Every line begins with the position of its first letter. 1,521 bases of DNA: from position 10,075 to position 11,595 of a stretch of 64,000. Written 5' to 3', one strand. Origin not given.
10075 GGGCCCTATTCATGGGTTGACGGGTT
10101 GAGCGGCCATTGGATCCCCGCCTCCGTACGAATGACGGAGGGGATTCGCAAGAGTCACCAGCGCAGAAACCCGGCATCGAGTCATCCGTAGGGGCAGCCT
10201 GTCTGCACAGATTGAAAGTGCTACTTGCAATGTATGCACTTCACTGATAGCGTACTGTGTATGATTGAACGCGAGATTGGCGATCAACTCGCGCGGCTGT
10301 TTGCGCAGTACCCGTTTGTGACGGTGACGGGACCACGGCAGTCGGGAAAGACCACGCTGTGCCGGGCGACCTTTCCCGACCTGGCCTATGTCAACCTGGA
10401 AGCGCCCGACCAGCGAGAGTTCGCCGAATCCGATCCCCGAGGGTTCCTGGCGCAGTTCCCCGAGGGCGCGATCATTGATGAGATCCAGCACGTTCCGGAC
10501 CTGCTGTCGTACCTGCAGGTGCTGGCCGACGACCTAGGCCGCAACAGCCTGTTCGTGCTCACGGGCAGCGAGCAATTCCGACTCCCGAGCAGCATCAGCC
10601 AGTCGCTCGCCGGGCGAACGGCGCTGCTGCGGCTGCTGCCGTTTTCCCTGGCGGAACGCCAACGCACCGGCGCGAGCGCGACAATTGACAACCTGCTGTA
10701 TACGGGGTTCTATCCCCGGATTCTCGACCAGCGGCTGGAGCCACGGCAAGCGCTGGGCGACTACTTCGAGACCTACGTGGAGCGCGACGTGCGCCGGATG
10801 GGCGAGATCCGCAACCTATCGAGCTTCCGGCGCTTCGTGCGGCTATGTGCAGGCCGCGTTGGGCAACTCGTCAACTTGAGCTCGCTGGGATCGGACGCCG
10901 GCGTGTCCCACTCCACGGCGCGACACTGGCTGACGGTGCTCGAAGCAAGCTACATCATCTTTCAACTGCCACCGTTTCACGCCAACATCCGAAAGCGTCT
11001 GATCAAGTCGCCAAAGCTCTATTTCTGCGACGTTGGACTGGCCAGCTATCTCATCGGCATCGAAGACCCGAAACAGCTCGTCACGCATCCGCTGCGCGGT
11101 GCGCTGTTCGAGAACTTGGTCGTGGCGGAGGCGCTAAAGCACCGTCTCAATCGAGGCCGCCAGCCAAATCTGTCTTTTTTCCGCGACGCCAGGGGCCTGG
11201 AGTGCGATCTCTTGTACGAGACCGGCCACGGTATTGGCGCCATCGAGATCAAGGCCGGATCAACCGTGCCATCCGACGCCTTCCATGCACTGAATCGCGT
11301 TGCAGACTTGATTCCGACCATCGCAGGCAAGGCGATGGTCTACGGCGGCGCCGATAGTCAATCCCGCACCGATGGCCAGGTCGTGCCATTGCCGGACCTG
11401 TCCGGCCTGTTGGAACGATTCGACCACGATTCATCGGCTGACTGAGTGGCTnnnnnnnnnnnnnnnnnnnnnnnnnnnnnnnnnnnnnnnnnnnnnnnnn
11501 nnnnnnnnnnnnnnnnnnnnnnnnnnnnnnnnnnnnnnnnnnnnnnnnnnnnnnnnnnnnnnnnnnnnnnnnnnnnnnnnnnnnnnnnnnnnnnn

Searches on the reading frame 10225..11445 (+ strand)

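Call 65: search_protein_families(library=pfam, proteins=[window:10225-11445:+], max_evalue=0.00001)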
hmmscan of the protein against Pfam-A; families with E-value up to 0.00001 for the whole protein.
window:10225-11445:+ (406 aa): 2 families
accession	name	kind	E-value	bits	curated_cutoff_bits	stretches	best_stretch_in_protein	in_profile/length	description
PF13635.12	DUF4143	-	2.5e-50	170.8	28.1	1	186-345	1-160/160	Domain of unknown function (DUF4143)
PF13173.12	AAA_14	-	1.1e-25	90.5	27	1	30-144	3-127/129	AAA domain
